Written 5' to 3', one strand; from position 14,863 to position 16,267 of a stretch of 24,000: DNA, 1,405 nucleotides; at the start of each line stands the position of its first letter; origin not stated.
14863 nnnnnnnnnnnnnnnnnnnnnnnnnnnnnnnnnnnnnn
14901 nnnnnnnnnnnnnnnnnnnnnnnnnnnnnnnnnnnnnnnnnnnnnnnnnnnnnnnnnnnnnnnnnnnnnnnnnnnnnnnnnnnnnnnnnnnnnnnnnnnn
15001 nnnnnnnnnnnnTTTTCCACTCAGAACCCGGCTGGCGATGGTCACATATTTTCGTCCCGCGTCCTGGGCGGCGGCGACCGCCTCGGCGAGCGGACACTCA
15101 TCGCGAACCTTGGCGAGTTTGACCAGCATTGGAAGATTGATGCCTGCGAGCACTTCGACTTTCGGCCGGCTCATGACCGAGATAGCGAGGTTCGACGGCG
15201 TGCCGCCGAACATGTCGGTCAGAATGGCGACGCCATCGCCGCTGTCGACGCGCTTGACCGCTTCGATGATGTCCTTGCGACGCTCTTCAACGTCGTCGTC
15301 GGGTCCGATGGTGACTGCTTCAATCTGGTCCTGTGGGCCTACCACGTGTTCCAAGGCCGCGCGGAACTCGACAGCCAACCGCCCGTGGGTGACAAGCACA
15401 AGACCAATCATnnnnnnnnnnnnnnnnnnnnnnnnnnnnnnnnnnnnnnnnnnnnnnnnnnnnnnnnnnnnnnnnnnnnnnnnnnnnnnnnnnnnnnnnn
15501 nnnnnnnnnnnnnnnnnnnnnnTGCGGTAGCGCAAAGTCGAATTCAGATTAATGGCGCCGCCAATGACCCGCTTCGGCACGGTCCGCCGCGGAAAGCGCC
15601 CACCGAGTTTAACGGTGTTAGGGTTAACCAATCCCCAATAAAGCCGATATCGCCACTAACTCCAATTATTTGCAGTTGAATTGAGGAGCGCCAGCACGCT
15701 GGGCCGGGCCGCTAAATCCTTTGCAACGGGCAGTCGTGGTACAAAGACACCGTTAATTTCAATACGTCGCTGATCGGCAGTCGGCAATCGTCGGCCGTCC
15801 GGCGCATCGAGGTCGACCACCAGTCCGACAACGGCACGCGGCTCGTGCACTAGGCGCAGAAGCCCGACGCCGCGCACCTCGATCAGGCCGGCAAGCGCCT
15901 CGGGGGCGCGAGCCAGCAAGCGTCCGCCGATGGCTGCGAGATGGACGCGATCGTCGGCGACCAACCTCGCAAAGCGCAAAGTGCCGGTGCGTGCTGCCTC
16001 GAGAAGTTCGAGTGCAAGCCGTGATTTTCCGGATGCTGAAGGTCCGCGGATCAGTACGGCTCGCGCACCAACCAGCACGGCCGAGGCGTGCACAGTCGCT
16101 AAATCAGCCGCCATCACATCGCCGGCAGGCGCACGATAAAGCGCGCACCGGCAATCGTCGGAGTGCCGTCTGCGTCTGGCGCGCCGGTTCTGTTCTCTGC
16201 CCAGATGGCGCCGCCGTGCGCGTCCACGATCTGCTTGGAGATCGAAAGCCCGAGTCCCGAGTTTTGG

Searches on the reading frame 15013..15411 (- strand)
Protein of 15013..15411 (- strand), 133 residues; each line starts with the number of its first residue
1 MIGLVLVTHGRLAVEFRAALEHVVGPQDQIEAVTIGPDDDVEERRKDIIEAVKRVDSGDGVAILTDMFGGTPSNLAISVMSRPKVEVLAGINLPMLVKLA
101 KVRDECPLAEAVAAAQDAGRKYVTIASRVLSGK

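Call 18: find_related_loci(query=window:15013-15411:-, collection=genome_contigs, flank=8000)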
Query window:15013-15411:- (133 aa) in genome_contigs; peptide patterns used: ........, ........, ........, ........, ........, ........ (x = any residue, [..] = any of these).
600 stretches matched a pattern (row limit reached: there are more); 576 encode a relative of the query (tblastn E <= 1e-3); the best 80 are kept; 80 distinct loci.
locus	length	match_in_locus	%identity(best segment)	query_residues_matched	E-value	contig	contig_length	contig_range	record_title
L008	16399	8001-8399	99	1-133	9e-83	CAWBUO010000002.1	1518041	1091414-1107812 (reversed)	MAG: uncultured Alphaproteobacteria bacterium isolate MFD05502.bin.1.7 genome assembly, contig: contig_20926, whole geno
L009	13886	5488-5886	95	1-133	3e-81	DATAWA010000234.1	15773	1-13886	MAG TPA_asm: Xanthobacteraceae bacterium isolate SMAG_U5613 k141_707070, whole genome shotgun sequence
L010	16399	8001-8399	96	1-133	4e-81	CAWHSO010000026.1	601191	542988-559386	MAG: uncultured Alphaproteobacteria bacterium isolate MFD03399.bin.2.59 genome assembly, contig: contig_8817, whole geno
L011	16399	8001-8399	97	1-133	6e-81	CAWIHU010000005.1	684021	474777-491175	MAG: uncultured proteobacterium isolate MFD03726.bin.2.167 genome assembly, contig: contig_14186, whole genome shotgun s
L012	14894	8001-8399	91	1-133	7e-79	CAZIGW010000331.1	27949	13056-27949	MAG TPA_asm: uncultured Hyphomicrobiales bacterium isolate binchicken_co84_405 genome assembly, contig: k141_1876962, wh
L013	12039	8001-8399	92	1-133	1e-78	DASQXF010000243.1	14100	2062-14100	MAG TPA_asm: Xanthobacteraceae bacterium isolate SMAG_U11032 k141_409711, whole genome shotgun sequence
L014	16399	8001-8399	93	1-133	2e-78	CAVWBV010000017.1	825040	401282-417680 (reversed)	MAG: uncultured Alphaproteobacteria bacterium isolate MFD05512.bin.1.14 genome assembly, contig: contig_42085, whole gen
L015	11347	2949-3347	92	1-133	2e-78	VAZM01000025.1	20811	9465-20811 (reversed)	MAG: Alphaproteobacteria bacterium isolate AP_8 14_0903_02_30cm_scaffold_4606, whole genome shotgun sequence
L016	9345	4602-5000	89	1-133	6e-77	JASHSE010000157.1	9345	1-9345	MAG: Xanthobacteraceae bacterium isolate JOPF119 JOPF_N043_contig_23954, whole genome shotgun sequence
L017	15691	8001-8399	91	1-133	1e-76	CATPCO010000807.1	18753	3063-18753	MAG: uncultured Xanthobacteraceae bacterium isolate COA_Bin_18_3 genome assembly, contig: co_assembly_000000322401, whol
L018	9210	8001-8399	89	1-133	8e-76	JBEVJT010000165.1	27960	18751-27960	MAG: Xanthobacteraceae bacterium isolate T4R1BO.metabat2.83 T4R1BO.metabat2.83_k133_30850628, whole genome shotgun seque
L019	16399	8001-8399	86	1-133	9e-75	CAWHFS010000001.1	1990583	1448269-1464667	MAG: uncultured Alphaproteobacteria bacterium isolate MFD00822.bin.1.254 genome assembly, contig: contig_40467, whole ge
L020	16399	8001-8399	86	1-133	3e-74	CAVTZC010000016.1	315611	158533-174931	MAG: uncultured Alphaproteobacteria bacterium isolate MFD05377.bin.2.34 genome assembly, contig: contig_96662, whole gen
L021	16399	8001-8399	86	1-133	2e-74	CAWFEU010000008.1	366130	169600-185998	MAG: uncultured Alphaproteobacteria bacterium isolate MFD00822.bin.2.12 genome assembly, contig: contig_68224, whole gen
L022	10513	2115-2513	86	1-133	8e-74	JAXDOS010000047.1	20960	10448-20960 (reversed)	MAG: Alphaproteobacteria bacterium isolate BP_694 scaffold_2799270, whole genome shotgun sequence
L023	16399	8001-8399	85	1-133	4e-73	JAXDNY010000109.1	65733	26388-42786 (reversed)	MAG: Hyphomicrobiales bacterium isolate BP_676 scaffold_622409, whole genome shotgun sequence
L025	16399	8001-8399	86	1-133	7e-72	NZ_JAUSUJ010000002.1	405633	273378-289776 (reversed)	Rhodoplanes tepidamans strain DSM 9987 Ga0480546_02, whole genome shotgun sequence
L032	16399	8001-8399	85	1-133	4e-69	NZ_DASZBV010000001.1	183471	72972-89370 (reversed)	MAG: Pseudolabrys sp. isolate SMAG_U6424 k141_27078, whole genome shotgun sequence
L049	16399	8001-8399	77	1-133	1e-65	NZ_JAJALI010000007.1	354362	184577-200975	Ancylobacter sp. Lp-2 NODE_7_length_354362_cov_94.467367, whole genome shotgun sequence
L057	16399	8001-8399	74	1-133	4e-63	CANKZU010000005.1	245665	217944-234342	uncultured Aurantimonas sp. isolate 3-561.fasta genome assembly, contig: NODE_5, whole genome shotgun sequence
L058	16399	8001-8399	78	1-133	3e-63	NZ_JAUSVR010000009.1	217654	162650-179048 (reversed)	Ancylobacter amanitiformis strain DSM 15561 Ga0480214_09, whole genome shotgun sequence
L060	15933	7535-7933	70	1-133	5e-62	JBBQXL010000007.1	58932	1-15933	MAG: Hyphomicrobiales bacterium isolate Co_metawrap_2110 Cmw_2110_k141_5147151_length_58932_cov_17.9519, whole genome sh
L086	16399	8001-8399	71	1-133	1e-59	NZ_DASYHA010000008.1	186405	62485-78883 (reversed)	MAG: Bosea sp. (in: a-proteobacteria) isolate SMAG_U4228 k141_3030, whole genome shotgun sequence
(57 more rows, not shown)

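Call 75: search_protein_families(library=pfam, proteins=[L023:12417-14240:+, L023:9474-11075:-, L023:11528-12709:+, L057:8803-10818:-, L086:8763-10253:-, L025:8982-9434:-, L058:8695-9459:-, L060:8255-8830:-, L032:8728-9207:-, L049:9207-9605:-], max_evalue=0.001)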
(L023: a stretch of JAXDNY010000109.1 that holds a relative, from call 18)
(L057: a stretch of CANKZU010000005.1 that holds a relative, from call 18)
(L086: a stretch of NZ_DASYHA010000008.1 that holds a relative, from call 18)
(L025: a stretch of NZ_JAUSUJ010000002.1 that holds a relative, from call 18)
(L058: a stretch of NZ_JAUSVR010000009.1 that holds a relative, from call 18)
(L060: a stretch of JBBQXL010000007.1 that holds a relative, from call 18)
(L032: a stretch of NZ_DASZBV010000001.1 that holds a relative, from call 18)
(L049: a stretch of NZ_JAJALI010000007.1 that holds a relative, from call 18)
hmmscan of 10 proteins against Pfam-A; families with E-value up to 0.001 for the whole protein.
L023:12417-14240:+ (607 aa): 20 families
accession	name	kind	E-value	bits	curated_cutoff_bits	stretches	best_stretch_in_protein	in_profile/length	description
PF00005.33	ABC_tran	-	2e-50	171.4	25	2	304-438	2-137/137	ABC transporter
PF13304.12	AAA_21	-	6.8e-18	66.2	27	1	35-90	3-62/304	AAA domain, putative AbiEii toxin, Type IV TA system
PF16326.10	ABC_tran_CTD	-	6.9e-18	65.1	32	1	530-599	1-69/69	ABC transporter C-terminal domain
PF02463.25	SMC_N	-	3.5e-10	40.1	40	0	407-473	134-206/220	RecF/RecN/SMC N terminal domain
PF13555.12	AAA_29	-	2.6e-08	33.9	27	0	25-48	16-39/61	P-loop containing region of AAA domain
PF13401.12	AAA_22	-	3.8e-08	34.2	27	0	34-160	8-105/130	AAA domain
PF01926.29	MMR_HSR1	-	5.8e-07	30.1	21.9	0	315-369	1-51/113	50S ribosome-binding GTPase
PF13476.12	AAA_23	-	1.1e-06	29.9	27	0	318-334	24-40/201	AAA domain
PF13604.12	AAA_30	-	1.2e-06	28.9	27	0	317-435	22-96/191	AAA domain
PF13191.12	AAA_16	-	9.8e-06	26.6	32.6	0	315-454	26-158/167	AAA ATPase domain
PF13175.12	AAA_15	-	1.5e-05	25.3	32.1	0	34-50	26-42/374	AAA ATPase domain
PF25199.1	nSTAND_NTPase5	-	1.6e-05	25.2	34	0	30-65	40-77/145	Novel STAND NTPase 5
PF05729.18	NACHT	-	5.4e-05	23.5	26.7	0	33-49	2-18/167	NACHT domain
PF08477.19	Roc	-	0.00018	22.2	27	0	315-358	1-44/119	Ras of Complex, Roc, domain of DAPkinase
PF03308.22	MeaB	-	0.00019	20.9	23.1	0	302-345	22-65/273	Methylmalonyl Co-A mutase-associated GTPase MeaB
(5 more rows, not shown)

L023:9474-11075:- (533 aa): 1 family
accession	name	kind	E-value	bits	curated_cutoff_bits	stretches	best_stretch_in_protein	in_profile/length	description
PF06808.19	DctM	-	3.4e-111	372.4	23.8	1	116-523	3-413/413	Tripartite ATP-independent periplasmic transporter, DctM component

L023:11528-12709:+ (393 aa): 0 families

L057:8803-10818:- (671 aa): 1 family
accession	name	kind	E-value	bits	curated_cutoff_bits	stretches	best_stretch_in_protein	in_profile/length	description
PF08238.18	Sel1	-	3.9e-06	27.7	30.7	0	546-576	6-36/36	Sel1 repeat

L086:8763-10253:- (496 aa): 2 families
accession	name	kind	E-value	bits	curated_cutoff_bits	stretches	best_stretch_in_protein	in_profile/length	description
PF01546.33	Peptidase_M20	-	1.5e-24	87.5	24.6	1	159-489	32-204/206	Peptidase family M20/M25/M40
PF04389.22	Peptidase_M28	-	7.7e-10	39.3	21.3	1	131-214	1-75/193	Peptidase family M28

L025:8982-9434:- (150 aa): 0 families

L058:8695-9459:- (254 aa): 3 families
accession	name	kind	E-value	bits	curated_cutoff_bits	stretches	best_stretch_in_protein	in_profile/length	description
PF13472.12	Lipase_GDSL_2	-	1.4e-17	65.2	32.9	1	82-241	24-177/178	GDSL-like Lipase/Acylhydrolase family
PF00657.28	Lipase_GDSL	-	9.6e-06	26.3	23.6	1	81-243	26-204/208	GDSL-like Lipase/Acylhydrolase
PF19040.6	SGNH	-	2.8e-05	24.4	27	1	112-248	84-247/248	SGNH domain (fused to AT3 domains)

L060:8255-8830:- (191 aa): 2 families
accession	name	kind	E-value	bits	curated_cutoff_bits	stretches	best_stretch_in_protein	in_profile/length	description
PF01292.26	Ni_hydr_CYTB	-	7.4e-28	98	30.1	1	15-187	1-179/179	Prokaryotic cytochrome b561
PF14358.11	DUF4405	-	0.00036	21.4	26.7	1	109-167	4-63/66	Domain of unknown function (DUF4405)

L032:8728-9207:- (159 aa): 2 families
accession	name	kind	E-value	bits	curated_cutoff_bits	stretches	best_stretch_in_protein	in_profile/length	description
PF00255.25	GSHPx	-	1.1e-42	144.5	27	1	4-111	1-108/108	Glutathione peroxidase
PF00578.27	AhpC-TSA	-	0.00017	22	26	1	6-94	7-88/124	AhpC/TSA family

L049:9207-9605:- (132 aa): 0 families

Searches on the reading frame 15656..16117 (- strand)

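Call 3: search_protein_families(library=pfam, proteins=[window:15656-16117:-], max_evalue=0.01)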
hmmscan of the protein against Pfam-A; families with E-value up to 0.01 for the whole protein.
window:15656-16117:- (153 aa): 2 families
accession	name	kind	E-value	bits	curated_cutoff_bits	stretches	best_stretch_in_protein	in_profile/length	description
PF07475.17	Hpr_kinase_C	-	1.1e-13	51.5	33.3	1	6-89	6-83/171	HPr Serine kinase C-terminal domain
PF13191.12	AAA_16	-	2e-05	25.6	32.6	1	17-67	23-73/167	AAA ATPase domain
